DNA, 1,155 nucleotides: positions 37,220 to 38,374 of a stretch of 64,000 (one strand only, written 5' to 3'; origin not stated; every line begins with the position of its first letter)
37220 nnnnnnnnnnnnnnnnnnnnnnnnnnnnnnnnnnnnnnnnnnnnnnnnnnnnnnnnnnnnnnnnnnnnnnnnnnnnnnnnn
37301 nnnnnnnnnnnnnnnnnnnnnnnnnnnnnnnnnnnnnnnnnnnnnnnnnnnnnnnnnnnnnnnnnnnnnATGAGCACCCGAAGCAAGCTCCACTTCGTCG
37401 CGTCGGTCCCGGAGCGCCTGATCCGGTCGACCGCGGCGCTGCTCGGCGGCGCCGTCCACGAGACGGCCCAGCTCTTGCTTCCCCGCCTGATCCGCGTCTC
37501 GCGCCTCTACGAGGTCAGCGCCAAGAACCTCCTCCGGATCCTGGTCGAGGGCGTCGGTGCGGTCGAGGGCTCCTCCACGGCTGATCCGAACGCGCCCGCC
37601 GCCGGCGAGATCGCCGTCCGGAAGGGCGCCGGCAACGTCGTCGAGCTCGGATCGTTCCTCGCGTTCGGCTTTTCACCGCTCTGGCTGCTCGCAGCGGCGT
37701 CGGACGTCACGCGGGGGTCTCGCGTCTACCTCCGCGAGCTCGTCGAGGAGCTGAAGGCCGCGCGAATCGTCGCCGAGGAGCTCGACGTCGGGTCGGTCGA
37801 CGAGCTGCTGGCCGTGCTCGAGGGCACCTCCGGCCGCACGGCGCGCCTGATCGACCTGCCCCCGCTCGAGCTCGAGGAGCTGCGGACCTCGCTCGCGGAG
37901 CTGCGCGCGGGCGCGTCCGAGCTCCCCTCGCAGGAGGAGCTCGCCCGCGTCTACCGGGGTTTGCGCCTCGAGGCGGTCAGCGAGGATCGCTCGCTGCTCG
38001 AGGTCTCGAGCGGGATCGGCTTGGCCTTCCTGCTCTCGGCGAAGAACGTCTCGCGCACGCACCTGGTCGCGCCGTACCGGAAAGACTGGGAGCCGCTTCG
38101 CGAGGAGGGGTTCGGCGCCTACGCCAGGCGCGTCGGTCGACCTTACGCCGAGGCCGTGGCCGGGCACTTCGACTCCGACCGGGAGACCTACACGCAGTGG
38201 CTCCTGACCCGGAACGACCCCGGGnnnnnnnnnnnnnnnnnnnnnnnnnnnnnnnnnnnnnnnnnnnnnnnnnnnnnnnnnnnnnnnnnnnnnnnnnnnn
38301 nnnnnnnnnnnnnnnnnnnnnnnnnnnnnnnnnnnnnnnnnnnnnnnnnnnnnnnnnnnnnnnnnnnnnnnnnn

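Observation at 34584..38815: F420 operon with stand-alone CofE, an embedded Fno/NpdG-like oxidoreductase and an unknown fifth gene, all chained by 4-nt overlaps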

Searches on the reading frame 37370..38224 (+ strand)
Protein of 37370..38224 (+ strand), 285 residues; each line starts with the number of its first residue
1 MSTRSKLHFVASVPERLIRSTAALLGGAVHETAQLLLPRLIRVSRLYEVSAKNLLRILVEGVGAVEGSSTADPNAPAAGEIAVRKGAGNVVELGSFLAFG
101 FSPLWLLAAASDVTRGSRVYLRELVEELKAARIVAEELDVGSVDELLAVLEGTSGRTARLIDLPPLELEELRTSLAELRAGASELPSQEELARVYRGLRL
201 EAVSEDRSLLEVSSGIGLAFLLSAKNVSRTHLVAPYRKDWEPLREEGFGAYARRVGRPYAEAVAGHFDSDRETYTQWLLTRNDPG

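Call 34: search_protein_families(library=pfam, proteins=[window:37370-38224:+], max_evalue=1)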
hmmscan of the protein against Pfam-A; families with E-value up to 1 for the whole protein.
window:37370-38224:+ (285 aa): 0 families

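Call 93: predict_structure(alignment_id=A6)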
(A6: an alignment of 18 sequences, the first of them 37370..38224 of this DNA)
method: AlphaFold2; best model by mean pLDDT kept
length: 285 residues; sequences in the alignment: 18
mean_pLDDT: 80.9   pTM: 0.53
mean pLDDT of the five models: 80.9, 80.3, 78.3, 78.1, 77.0
residues with pLDDT >= 90: 108; 70-90: 120; 50-70: 36; < 50: 21
segments of 3 or more residues with pLDDT < 50: 87-97, 224-232
pLDDT, mean of each block of 10 residues (from residue 1): 87 94 88 78 73 85 79 76 57 48 87 91 94 91 94 71 67 89 91 94 91 78 49 60 85 89 92 92 76
secondary structure, 60 per line:
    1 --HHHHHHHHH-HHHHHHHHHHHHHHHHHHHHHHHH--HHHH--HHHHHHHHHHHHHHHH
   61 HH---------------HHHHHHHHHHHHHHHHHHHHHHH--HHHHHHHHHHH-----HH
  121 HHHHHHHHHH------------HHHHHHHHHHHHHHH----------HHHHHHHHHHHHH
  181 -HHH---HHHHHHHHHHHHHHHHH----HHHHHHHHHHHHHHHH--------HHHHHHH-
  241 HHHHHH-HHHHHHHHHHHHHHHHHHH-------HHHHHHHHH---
elements in order: H3-11 H13-36 H39-42 H45-62 H78-100 H103-113 H119-130 H143-157 H168-180 H188-204 H209-224 H233-239 H241-246 H248-266 H274-282

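Call 95: fold_search(model_id=the predicted structure, library=pdb)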
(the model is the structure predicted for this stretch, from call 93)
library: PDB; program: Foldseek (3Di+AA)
matches with E <= 10: 112; with E <= 0.001: 0
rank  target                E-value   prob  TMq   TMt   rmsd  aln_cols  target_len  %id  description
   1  6ivn_A                3.7e-01  0.16  0.17  0.18  28.7       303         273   10  Crystal structure of a membrane protein G264A (released 2019-11-06)
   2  6ivo_E                4.4e-01  0.23  0.21  0.22  28.2       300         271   10  Crystal structure of a membrane protein P208A (released 2019-11-06)
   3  6ivk_A                6.9e-01  0.14  0.18  0.19  27.2       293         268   13  Crystal structure of a membrane protein G175A (released 2019-11-06)
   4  6ivm_E                7.3e-01  0.16  0.20  0.20  27.2       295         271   11  Crystal structure of a membrane protein P143A (released 2019-11-06)
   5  6iv3_D                7.6e-01  0.13  0.17  0.18  28.0       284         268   13  Crystal structure of a bacterial Bestrophin homolog from Klebsiella pneumoniae with a mutation W252A (released 2019-11-13)
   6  4wd7_C                9.1e-01  0.16  0.21  0.22  27.4       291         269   11  Crystal structure of a bacterial Bestrophin homolog from Klebsiella pneumoniae by Zn-SAD phasing (released 2014-10-01)
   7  6iv1_C                9.6e-01  0.18  0.21  0.22  27.1       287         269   11  Crystal structure of a bacterial Bestrophin homolog from Klebsiella pneumoniae with a mutation I180T (released 2019-11-13)
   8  6jlf_C                9.6e-01  0.09  0.16  0.16  27.9       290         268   14  Crystal structure of a bacterial Bestrophin homolog from Klebsiella pneumoniae D179A mutation - HR (released 2019-11-13)
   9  5x87_C                9.6e-01  0.09  0.16  0.16  28.0       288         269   14  Crystal structure of a bacterial Bestrophin homolog from Klebsiella pneumoniae with a mutation L177T (released 2017-11-01)
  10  6ivo_C                1.0e+00  0.14  0.20  0.21  28.1       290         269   12  Crystal structure of a membrane protein P208A (released 2019-11-06)
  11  6iv0_C                1.0e+00  0.07  0.14  0.14  28.3       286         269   13  Crystal structure of a bacterial Bestrophin homolog from Klebsiella pneumoniae with a mutation I180A (released 2019-11-13)
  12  6ivq_E                1.1e+00  0.15  0.21  0.22  27.7       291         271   10  Crystal structure of a membrane protein S19A (released 2019-11-06)
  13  6ivo_D                1.2e+00  0.13  0.20  0.20  28.1       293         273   11  Crystal structure of a membrane protein P208A (released 2019-11-06)
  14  6ivn_C                1.2e+00  0.12  0.18  0.19  27.8       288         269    9  Crystal structure of a membrane protein G264A (released 2019-11-06)
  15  6iv2_A                1.3e+00  0.11  0.18  0.19  28.9       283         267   12  Crystal structure of a bacterial Bestrophin homolog from Klebsiella pneumoniae with a mutation Y211A (released 2019-11-13)
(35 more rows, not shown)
